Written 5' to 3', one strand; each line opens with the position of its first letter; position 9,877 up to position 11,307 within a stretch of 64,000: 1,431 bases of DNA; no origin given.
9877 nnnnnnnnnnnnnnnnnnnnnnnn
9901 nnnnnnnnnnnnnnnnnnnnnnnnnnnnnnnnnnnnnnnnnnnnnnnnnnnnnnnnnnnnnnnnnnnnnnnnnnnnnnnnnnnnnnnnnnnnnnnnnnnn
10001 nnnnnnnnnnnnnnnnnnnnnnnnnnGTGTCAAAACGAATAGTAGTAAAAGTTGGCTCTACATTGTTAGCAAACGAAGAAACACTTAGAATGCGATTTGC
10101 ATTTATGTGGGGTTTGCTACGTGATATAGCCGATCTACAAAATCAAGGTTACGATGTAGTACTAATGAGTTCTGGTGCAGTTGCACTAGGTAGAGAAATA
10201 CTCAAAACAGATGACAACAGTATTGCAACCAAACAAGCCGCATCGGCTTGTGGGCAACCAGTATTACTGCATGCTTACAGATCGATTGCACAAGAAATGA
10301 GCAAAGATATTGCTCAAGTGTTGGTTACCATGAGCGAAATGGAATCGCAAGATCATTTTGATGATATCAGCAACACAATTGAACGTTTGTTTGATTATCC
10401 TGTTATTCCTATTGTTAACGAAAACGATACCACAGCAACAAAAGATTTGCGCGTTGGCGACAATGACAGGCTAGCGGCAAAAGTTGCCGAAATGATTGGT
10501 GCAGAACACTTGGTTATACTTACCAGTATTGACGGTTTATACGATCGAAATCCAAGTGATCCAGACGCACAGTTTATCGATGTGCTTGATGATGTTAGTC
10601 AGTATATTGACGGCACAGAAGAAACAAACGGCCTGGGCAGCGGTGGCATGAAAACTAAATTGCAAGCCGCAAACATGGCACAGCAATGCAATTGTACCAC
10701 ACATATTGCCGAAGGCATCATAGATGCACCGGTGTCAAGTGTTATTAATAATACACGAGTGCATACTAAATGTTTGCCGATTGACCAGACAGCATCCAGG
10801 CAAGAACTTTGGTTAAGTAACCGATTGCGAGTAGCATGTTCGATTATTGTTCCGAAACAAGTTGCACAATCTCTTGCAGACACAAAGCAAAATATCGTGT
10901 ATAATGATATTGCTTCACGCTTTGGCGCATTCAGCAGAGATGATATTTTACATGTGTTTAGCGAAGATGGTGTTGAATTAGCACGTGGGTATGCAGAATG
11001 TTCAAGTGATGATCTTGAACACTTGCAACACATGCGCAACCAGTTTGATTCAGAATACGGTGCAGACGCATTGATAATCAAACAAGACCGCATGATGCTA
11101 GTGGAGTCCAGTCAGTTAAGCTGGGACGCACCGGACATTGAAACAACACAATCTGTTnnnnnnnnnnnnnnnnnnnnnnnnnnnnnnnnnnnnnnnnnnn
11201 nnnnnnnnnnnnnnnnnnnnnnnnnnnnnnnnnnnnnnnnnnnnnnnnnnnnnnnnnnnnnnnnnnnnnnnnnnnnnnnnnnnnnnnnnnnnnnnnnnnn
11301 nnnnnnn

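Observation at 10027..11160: Phage-encoded ProB-like glutamate 5-kinase with PUA domain embedded in the tRNA array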

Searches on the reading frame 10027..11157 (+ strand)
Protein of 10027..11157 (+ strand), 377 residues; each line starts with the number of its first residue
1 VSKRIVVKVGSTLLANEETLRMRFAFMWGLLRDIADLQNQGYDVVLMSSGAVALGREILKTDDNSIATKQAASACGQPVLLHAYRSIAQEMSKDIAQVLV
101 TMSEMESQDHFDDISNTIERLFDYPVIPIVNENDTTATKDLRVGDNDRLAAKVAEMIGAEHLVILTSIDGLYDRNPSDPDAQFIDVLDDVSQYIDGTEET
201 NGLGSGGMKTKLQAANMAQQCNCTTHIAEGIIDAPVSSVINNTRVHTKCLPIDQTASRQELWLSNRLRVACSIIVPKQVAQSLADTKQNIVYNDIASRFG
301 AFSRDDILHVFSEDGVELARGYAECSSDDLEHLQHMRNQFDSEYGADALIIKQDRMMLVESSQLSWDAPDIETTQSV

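Call 5: search_protein_families(library=pfam, proteins=[window:10027-11157:+], max_evalue=1)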
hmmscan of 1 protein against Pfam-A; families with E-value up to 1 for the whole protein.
window:10027-11157:+ (377 aa): 4 families
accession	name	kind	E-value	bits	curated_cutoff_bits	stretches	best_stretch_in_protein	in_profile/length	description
PF00696.33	AA_kinase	-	1.1e-37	130.4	24.9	1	3-228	1-233/234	Amino acid kinase family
PF01472.26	PUA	-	4e-06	27.1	24.8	1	273-335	3-64/74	PUA domain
PF17785.7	PUA_3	-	0.049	13.9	22.6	1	273-323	1-51/64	PUA-like domain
PF21934.1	Yop-YscD_ppl_3rd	-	0.15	12.3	24.3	1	326-351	35-60/64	YscD/CdsD-like Bon-like domain 3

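Call 6: search_protein_families(library=ncbifam, proteins=[window:10027-11157:+], max_evalue=1)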
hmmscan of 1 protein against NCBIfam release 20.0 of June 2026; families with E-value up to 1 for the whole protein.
window:10027-11157:+ (377 aa): 15 families
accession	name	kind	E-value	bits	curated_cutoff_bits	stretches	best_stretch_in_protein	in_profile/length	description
TIGR01027.1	proB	equivalog_domain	1.3e-84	284.5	186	1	3-339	1-341/363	glutamate 5-kinase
TIGR01092.1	P5CS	equivalog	3.8e-37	127.9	796.75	1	2-247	7-271/715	delta l-pyrroline-5-carboxylate synthetase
NF040647.1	IPPK_Arch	equivalog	9.7e-10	38.1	120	1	92-244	95-253/259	isopentenyl phosphate kinase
NF010661.0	PRK14058.1-3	equivalog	2.4e-09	36.7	251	1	143-253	172-276/283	acetylglutamate/acetylaminoadipate kinase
TIGR00761.1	argB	equivalog_domain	1.7e-08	34.3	151.3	1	117-220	127-223/231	acetylglutamate kinase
TIGR02076.1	pyrH_arch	equivalog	3.9e-08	33.2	158.05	1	147-241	119-213/222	UMP kinase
NF010659.0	PRK14058.1-1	equivalog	7e-07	28.6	223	1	125-240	150-259/267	[LysW]-aminoadipate kinase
TIGR00746.1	arcC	equivalog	5e-05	22.5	358.25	1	127-216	192-277/309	carbamate kinase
NF010662.0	PRK14058.1-4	equivalog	0.00025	20.3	194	1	118-240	144-254/264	[LysW]-aminoadipate/[LysW]-glutamate kinase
NF009008.0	PRK12354.1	subfamily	0.0011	18.1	361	1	127-228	186-281/308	carbamate kinase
NF009007.0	PRK12352.1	subfamily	0.0011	17.9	266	1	127-214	197-281/316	carbamate kinase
NF006926.0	PRK09411.1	equivalog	0.005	16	416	1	127-174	187-230/297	carbamate kinase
TIGR02075.1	pyrH_bact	equivalog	0.007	16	243.9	0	3-50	2-50/233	UMP kinase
NF040622.1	MfnE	equivalog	0.021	14.5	300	1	146-177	121-152/211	[5-(aminomethyl)furan-3-yl]methyl phosphate kinase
NF003083.0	PRK04012.1-2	subfamily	0.047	13.5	130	1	134-170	3-38/94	translation initiation factor aIF-1A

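Call 7: search_protein_families(library=phrogs, proteins=[window:10027-11157:+], max_evalue=1)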
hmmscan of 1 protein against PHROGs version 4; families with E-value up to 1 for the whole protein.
window:10027-11157:+ (377 aa): 5 families
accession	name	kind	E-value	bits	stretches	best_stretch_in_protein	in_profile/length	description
phrog_15591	-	unknown function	9.3e-47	160.5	1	2-341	33-376/396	-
phrog_4868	-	unknown function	0.043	15.1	1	81-137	18-74/85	-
phrog_24061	-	unknown function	0.14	13.4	1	284-332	40-89/96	-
phrog_12315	-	unknown function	0.23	12.4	1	186-274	53-140/168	-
phrog_33006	-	unknown function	0.55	11.2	0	182-234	79-129/187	-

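Call 9: search_dna_similar(query=window:10027-11157:+, collection=phages, mode=protein, max_rows=40)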
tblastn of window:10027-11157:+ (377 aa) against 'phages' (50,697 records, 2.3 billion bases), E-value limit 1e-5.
Records with a match: 20; places in all: 20; records where one place covers at least 80% of the query: 5.
Best place of each record, by identity: <60% 20.
By first word of the organism name: Bacteriophage 8; Listeria 6; Acinetobacter 2; Enterococcus 2; Streptococcus 1; Salmonella 1.
By host as written in the record: - 11; Listeria monocytogenes 6; Streptococcus suis ZJ20091101 1; Enterococcus faecalis 1; Salmonella enterica subsp. enterica serovar Kentucky 1.
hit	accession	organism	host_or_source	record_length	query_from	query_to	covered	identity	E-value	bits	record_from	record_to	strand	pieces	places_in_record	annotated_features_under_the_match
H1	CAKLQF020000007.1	Acinetobacter phage MD-2021a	not known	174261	3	331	87%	33.3%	3e-41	160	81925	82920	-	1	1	proB: gamma-glutamyl kinase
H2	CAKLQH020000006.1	Acinetobacter phage MD-2021a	not known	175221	3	331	87%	33.3%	3e-41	160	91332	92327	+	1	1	proB: gamma-glutamyl kinase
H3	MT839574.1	Bacteriophage sp.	human fecal samples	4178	4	321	84%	33.5%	7e-36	144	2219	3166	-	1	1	record has no annotation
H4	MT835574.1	Bacteriophage sp.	human fecal samples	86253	2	333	88%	31.9%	4e-39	154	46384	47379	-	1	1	record has no annotation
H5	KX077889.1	Streptococcus phage phiZJ20091101-1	Streptococcus suis ZJ20091101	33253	3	331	87%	31.3%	1e-34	141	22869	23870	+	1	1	glutamate 5-kinase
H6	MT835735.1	Bacteriophage sp.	human fecal samples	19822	3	230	60%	42.3%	3e-46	174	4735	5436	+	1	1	record has no annotation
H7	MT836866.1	Bacteriophage sp.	human fecal samples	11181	4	264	69%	36.7%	3e-35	142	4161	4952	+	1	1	record has no annotation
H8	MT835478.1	Bacteriophage sp.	human fecal samples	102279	3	218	57%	41.9%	3e-45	172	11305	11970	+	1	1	record has no annotation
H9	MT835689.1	Bacteriophage sp.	human fecal samples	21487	4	230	60%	38.6%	2e-36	146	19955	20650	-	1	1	record has no annotation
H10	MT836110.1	Bacteriophage sp.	human fecal samples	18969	2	230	61%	38.1%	1e-35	144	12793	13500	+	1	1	record has no annotation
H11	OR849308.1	Listeria phage LM 4-14-1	Listeria monocytogenes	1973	2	247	65%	34.6%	2e-27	119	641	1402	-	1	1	record has no annotation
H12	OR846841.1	Listeria phage LM 4-11-1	Listeria monocytogenes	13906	2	247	65%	34.6%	4e-27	119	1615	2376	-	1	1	record has no annotation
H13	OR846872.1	Listeria phage LM 4-11-1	Listeria monocytogenes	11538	2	222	59%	37.2%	3e-34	139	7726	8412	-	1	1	record has no annotation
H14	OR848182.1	Listeria phage LM 4-14-1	Listeria monocytogenes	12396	2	222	59%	37.2%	3e-34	139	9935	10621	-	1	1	record has no annotation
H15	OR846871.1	Listeria phage LM 4-11-1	Listeria monocytogenes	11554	2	222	59%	35.9%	1e-31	132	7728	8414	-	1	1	record has no annotation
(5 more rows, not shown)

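Call 10: find_homologous_proteins(query=window:10027-11157:+, max_evalue=1e-10)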
Query window:10027-11157:+ (377 aa): 7973 proteins with E <= 1e-10 among 8000 candidates; the best 120 are listed.
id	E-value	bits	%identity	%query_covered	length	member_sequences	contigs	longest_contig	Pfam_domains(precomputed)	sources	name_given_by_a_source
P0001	1.1e-244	829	100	100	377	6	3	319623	PF00696.34,PF01472.27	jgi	-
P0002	7.1e-202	688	83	99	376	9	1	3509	PF00696.34,PF01472.27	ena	-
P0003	3.0e-187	640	78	98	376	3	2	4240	PF00696.34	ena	-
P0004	1.9e-123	430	49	98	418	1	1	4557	PF00696.34,PF17785.8,PF01472.27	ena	-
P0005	4.3e-122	426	55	98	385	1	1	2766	PF00696.34,PF01472.27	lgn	-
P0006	1.9e-119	417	54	97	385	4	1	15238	PF00696.34,PF01472.27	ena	-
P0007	1.3e-117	411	53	97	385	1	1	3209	PF00696.34,PF01472.27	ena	-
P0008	3.3e-117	410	53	97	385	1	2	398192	PF00696.34,PF01472.27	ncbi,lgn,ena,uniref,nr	ncbi:glutamate 5-kinase [Maricaulis sp. W15]|uniref:Glutamate 5-kinase n=1 Tax=Maricaulis maris TaxI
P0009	4.6e-117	409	53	97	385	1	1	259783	PF00696.34,PF01472.27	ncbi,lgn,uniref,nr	ncbi:glutamate 5-kinase [Maricaulis sp.]|uniref:glutamate 5-kinase n=1 Tax=Maricaulis sp. TaxID=1486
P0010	5.3e-117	409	53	97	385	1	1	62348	PF00696.34,PF01472.27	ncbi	-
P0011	6.6e-117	409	53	99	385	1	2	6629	PF00696.34,PF01472.27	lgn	-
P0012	1.5e-116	408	52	97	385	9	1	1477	PF00696.34,PF01472.27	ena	-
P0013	3.9e-116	406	52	97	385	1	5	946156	PF00696.34,PF01472.27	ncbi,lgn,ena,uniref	ncbi:glutamate 5-kinase [Maricaulis maris]|uniref:glutamate 5-kinase n=1 Tax=Maricaulis maris TaxID=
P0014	5.5e-116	406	52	97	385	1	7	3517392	PF00696.34,PF01472.27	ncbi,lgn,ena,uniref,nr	ncbi:glutamate 5-kinase [uncultured Maricaulis sp.]|uniref:glutamate 5-kinase n=1 Tax=uncultured Mar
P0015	5.7e-116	406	52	97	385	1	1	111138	PF00696.34,PF01472.27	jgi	-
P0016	8.0e-116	405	52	97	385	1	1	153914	PF00696.34,PF01472.27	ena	-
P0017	8.3e-116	405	52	97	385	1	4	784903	PF00696.34,PF01472.27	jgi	-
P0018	3.4e-115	403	52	99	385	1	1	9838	PF00696.34,PF01472.27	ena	-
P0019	5.3e-115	402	55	97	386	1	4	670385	PF00696.34,PF01472.27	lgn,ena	-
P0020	5.5e-115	402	55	97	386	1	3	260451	PF00696.34,PF01472.27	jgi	jgi:glutamate 5-kinase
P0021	8.2e-115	402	53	98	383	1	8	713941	PF00696.34,PF17785.8,PF01472.27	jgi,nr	jgi:glutamate 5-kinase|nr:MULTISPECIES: glutamate 5-kinase [Kordiimonas]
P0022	8.2e-115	402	53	98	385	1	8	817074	PF00696.34,PF17785.8,PF01472.27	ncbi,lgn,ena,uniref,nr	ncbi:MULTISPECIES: glutamate 5-kinase [Kordiimonas]|uniref:Glutamate 5-kinase n=1 Tax=Kordiimonas la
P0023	9.3e-115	402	53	98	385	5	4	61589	PF00696.34,PF17785.8,PF01472.27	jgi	-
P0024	1.6e-114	401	55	97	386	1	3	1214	PF00696.34,PF01472.27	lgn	-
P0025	2.0e-114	401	53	98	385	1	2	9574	PF00696.34,PF17785.8,PF01472.27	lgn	-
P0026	2.3e-114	400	49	98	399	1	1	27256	PF00696.34,PF01472.27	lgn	-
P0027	2.4e-114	400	52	99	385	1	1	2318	PF00696.34,PF01472.27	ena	-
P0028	2.7e-114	400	53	98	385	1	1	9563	PF00696.34,PF17785.8,PF01472.27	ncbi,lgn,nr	ncbi:MAG: glutamate 5-kinase [Alphaproteobacteria bacterium]|nr:glutamate 5-kinase [Alphaproteobacte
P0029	3.1e-114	400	54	97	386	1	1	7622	PF00696.34,PF01472.27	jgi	jgi:glutamate 5-kinase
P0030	3.4e-114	400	53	100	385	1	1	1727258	PF00696.34,PF01472.27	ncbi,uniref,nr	ncbi:glutamate 5-kinase 1 [Kordiimonas sediminis]|uniref:Glutamate 5-kinase n=1 Tax=Kordiimonas sedi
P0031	3.5e-114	400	53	99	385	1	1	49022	PF00696.34,PF01472.27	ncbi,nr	ncbi:MAG: glutamate 5-kinase [Alphaproteobacteria bacterium]|nr:glutamate 5-kinase [Alphaproteobacte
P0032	4.1e-114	399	54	97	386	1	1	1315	PF00696.34,PF01472.27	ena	-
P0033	4.8e-114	399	54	97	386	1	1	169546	PF00696.34,PF01472.27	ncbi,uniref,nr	ncbi:glutamate 5-kinase [Kordiimonas aestuarii]|uniref:glutamate 5-kinase n=1 Tax=Kordiimonas aestua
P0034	6.1e-114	399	53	98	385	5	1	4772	PF00696.34,PF17785.8,PF01472.27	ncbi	-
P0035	7.2e-114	399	52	97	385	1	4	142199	PF00696.34,PF01472.27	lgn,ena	-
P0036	8.7e-114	398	53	98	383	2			PF00696.34,PF01472.27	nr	nr:glutamate 5-kinase [Kordiimonas marina]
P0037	1.1e-113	398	54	97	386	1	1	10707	PF00696.34,PF01472.27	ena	-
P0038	1.1e-113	398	54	97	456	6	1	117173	PF00696.34,PF01472.27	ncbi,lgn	-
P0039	1.2e-113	398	52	97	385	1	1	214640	PF00696.34,PF01472.27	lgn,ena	-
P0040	1.3e-113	398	52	97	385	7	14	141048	PF00696.34,PF01472.27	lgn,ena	-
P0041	1.3e-113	398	52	97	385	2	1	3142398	PF00696.34,PF01472.27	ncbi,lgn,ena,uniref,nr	ncbi:glutamate 5-kinase [Maricaulis maris]|uniref:glutamate 5-kinase n=1 Tax=Maricaulis maris TaxID=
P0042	1.4e-113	398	51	99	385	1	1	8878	PF00696.34,PF01472.27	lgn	-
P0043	1.7e-113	397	53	98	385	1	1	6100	PF00696.34,PF17785.8,PF01472.27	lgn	-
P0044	2.6e-113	397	51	97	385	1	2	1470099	PF00696.34,PF01472.27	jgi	jgi:glutamate 5-kinase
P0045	3.4e-113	396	54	97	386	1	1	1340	PF00696.34,PF01472.27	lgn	-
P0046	3.4e-113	396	54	97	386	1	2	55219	PF00696.34,PF01472.27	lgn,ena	-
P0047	5.0e-113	396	52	98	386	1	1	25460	PF00696.34,PF17785.8,PF01472.27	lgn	-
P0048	5.7e-113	396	52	97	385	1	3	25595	PF00696.34,PF01472.27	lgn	-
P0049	6.8e-113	395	51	97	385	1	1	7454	PF00696.34,PF01472.27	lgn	-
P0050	9.5e-113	395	48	99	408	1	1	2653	PF00696.34,PF01472.27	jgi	jgi:glutamate 5-kinase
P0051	1.2e-112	395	52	97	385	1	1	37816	PF00696.34,PF17785.8,PF01472.27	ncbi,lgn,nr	ncbi:MAG: glutamate 5-kinase [Alphaproteobacteria bacterium]|nr:MAG: glutamate 5-kinase [Alphaproteo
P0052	1.5e-112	394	51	97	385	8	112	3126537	PF00696.34,PF01472.27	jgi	jgi:glutamate 5-kinase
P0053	2.0e-112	394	52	97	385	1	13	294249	PF00696.34,PF01472.27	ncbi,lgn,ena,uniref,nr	ncbi:glutamate 5-kinase [Maricaulis sp.]|uniref:glutamate 5-kinase n=1 Tax=Maricaulis sp. TaxID=1486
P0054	2.1e-112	394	52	97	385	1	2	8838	PF00696.34,PF01472.27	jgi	jgi:glutamate 5-kinase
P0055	3.0e-112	393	53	97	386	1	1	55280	PF00696.34,PF17785.8,PF01472.27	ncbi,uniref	ncbi:glutamate 5-kinase [Kordiimonas sp.]|uniref:glutamate 5-kinase n=1 Tax=Kordiimonas sp. TaxID=19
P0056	3.2e-112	393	50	98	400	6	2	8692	PF00696.34,PF01472.27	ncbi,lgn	-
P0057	4.4e-112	393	51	97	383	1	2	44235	PF00696.34,PF01472.27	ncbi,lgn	-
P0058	6.3e-112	392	52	97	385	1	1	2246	PF00696.34,PF01472.27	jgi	-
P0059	6.7e-112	392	52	97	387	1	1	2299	PF00696.34,PF01472.27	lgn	-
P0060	2.3e-111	390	51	97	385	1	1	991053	PF00696.34,PF01472.27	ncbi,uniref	ncbi:glutamate 5-kinase [Maricaulis maris]|uniref:glutamate 5-kinase n=1 Tax=Maricaulis maris TaxID=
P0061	2.9e-111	390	50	98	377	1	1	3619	PF00696.34,PF01472.27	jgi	jgi:glutamate 5-kinase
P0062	3.1e-111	390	50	97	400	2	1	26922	PF00696.34,PF01472.27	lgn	-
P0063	5.4e-111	389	51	97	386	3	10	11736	PF00696.34,PF01472.27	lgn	-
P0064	9.9e-111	388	51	97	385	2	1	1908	PF00696.34,PF01472.27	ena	-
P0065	2.6e-110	387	50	99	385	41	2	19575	PF00696.34,PF01472.27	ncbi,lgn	-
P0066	4.8e-110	386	50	98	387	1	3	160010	PF00696.34,PF01472.27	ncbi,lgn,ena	-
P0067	5.6e-110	386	49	98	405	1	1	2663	PF00696.34,PF01472.27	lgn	-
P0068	6.9e-110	386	50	99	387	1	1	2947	PF00696.34,PF01472.27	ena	-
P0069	7.2e-110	386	49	98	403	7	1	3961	PF00696.34,PF01472.27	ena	-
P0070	7.5e-110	385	51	98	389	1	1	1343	PF00696.34,PF01472.27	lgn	-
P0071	9.5e-110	385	50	99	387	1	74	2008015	PF00696.34,PF01472.27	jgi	-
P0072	1.5e-109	385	54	87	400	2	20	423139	PF00696.34,PF01472.27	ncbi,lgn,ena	ncbi:MAG: glutamate 5-kinase [Gammaproteobacteria bacterium]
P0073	1.5e-109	384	51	98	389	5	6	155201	PF00696.34,PF01472.27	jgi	-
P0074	1.9e-109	384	50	99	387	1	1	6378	PF00696.34,PF01472.27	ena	-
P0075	2.4e-109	384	50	98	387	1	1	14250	PF00696.34,PF01472.27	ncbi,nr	ncbi:MAG: glutamate 5-kinase [Hyphomonas sp.]|nr:glutamate 5-kinase [Hyphomonas sp.]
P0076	2.5e-109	384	50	99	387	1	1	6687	PF00696.34,PF01472.27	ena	-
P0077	2.5e-109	384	50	99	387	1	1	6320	PF00696.34,PF01472.27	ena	-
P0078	2.7e-109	384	49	98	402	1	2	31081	PF00696.34,PF01472.27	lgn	-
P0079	3.3e-109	383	50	99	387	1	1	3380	PF00696.34,PF01472.27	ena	-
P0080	3.4e-109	383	50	99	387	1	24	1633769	PF00696.34,PF01472.27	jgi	-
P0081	4.3e-109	383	50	97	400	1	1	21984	PF00696.34,PF01472.27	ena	-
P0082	4.6e-109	383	49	99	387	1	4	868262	PF00696.34,PF01472.27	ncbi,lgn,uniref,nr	ncbi:hypothetical protein L53_03155 [Hyphomonas sp. L-53-1-40]|uniref:glutamate 5-kinase n=1 Tax=Hyp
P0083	5.6e-109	383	50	99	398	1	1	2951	PF00696.34,PF01472.27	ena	-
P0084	5.8e-109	383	50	97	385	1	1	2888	PF00696.34,PF01472.27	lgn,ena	-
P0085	6.0e-109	383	49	98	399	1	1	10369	PF00696.34,PF01472.27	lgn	-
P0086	8.6e-109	382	50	99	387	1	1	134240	PF00696.34,PF01472.27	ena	-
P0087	1.8e-108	381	50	99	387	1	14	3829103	PF00696.34,PF01472.27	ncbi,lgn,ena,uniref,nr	ncbi:glutamate 5-kinase [Hyphomonas sp.]|uniref:glutamate 5-kinase n=1 Tax=Hyphomonas sp. TaxID=87 R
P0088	2.0e-108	381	50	99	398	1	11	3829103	PF00696.34,PF01472.27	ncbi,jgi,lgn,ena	jgi:glutamate 5-kinase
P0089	2.4e-108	381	49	99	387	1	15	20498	PF00696.34,PF01472.27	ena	-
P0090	2.5e-108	380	50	98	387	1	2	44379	PF00696.34,PF01472.27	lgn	-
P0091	2.6e-108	380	49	98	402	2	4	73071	PF00696.34,PF01472.27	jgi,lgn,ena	-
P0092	2.7e-108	380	49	99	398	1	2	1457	PF00696.34,PF01472.27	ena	-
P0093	2.8e-108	380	50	100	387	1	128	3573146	PF00696.34,PF01472.27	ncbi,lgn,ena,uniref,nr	ncbi:glutamate 5-kinase [Hyphomonas atlantica]|uniref:glutamate 5-kinase n=1 Tax=Hyphomonas atlantic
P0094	2.9e-108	380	50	100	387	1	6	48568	PF00696.34,PF01472.27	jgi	-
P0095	3.0e-108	380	50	97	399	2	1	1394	PF00696.34,PF01472.27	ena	-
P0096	3.2e-108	380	50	100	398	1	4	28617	PF00696.34,PF01472.27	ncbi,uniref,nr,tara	ncbi:MAG TPA: glutamate 5-kinase [Hyphomonas atlantica]|uniref:Glutamate 5-kinase n=1 Tax=Hyphomonas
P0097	3.3e-108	380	50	99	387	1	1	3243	PF00696.34,PF01472.27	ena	-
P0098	3.4e-108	380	49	99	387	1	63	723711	PF00696.34,PF01472.27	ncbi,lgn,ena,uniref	ncbi:glutamate 5-kinase [uncultured Hyphomonas sp.]|uniref:glutamate 5-kinase n=1 Tax=uncultured Hyp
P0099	3.4e-108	380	49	99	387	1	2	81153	PF00696.34,PF01472.27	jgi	-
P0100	3.4e-108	380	50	98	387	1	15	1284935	PF00696.34,PF01472.27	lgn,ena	-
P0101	3.5e-108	380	50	98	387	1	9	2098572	PF00696.34,PF01472.27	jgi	-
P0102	3.5e-108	380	50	99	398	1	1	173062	PF00696.34,PF01472.27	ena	-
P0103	3.5e-108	380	50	97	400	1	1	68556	PF00696.34,PF01472.27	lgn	-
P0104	3.6e-108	380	50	98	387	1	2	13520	PF00696.34,PF01472.27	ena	-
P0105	3.8e-108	380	49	99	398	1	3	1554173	PF00696.34,PF01472.27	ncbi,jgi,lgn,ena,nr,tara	ncbi:MAG: glutamate 5-kinase [Hyphomonadaceae bacterium]|jgi:glutamate 5-kinase|nr:glutamate 5-kinas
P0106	3.9e-108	380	49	100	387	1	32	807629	PF00696.34,PF01472.27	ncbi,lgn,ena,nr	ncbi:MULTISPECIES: glutamate 5-kinase [Hyphomonas]|nr:glutamate 5-kinase [Hyphomonas atlantica]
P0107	4.0e-108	380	49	100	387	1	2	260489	PF00696.34,PF01472.27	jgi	-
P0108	4.1e-108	380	50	98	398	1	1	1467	PF00696.34,PF01472.27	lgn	-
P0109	4.1e-108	380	49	98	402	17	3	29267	PF00696.34,PF01472.27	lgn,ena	-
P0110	4.4e-108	380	50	99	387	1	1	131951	PF00696.34,PF01472.27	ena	-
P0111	4.4e-108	380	49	100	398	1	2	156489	PF00696.34,PF01472.27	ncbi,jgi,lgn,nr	ncbi:MAG: glutamate 5-kinase [Hyphomonas sp.]|jgi:glutamate 5-kinase|nr:glutamate 5-kinase [Hyphomon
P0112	4.6e-108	380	50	97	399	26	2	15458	PF00696.34,PF01472.27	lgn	-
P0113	4.6e-108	380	49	98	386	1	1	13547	PF00696.34,PF01472.27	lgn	-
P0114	4.9e-108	380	49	98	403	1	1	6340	PF00696.34,PF01472.27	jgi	-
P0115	5.3e-108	379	49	99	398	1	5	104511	PF00696.34,PF01472.27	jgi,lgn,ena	jgi:glutamate 5-kinase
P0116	6.4e-108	379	49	98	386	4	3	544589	PF00696.34,PF01472.27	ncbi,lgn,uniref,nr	ncbi:glutamate 5-kinase [Woodsholea maritima]|uniref:glutamate 5-kinase n=1 Tax=Woodsholea maritima 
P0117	7.2e-108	379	49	98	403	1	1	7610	PF00696.34,PF01472.27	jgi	jgi:glutamate 5-kinase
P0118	8.1e-108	379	48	98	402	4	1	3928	PF00696.34,PF01472.27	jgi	jgi:glutamate 5-kinase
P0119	1.1e-107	378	48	97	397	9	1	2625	PF00696.34,PF01472.27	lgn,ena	-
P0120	1.3e-107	378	49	98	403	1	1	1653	PF00696.34,PF01472.27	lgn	-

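Call 12: find_encoding_contigs(protein=P0001, flank=10000, max_places=6)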
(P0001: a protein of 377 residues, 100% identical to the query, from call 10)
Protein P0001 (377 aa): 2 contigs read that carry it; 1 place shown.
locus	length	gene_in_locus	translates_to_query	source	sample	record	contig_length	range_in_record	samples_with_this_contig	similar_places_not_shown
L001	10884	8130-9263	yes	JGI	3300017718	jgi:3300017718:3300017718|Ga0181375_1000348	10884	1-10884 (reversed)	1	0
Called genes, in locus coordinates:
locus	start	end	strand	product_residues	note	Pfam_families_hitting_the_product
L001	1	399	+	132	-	?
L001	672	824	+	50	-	-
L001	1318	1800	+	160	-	-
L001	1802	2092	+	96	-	-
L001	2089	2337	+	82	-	-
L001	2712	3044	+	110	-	-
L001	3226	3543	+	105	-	-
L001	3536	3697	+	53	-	-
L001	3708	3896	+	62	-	-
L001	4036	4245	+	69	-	-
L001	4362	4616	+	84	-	-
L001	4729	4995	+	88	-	-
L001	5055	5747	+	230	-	-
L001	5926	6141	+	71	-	-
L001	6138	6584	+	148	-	PF01467:CTP_transf_like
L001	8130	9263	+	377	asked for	PF00696:AA_kinase, PF01472:PUA (weak)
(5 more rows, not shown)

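Call 13: find_related_loci(query=window:10027-11157:+, collection=viral_contigs, flank=10000)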
Query window:10027-11157:+ (377 aa) in viral_contigs; peptide patterns used: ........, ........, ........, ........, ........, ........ (x = any residue, [..] = any of these).
No stretch of DNA in the collection matches any of the patterns.
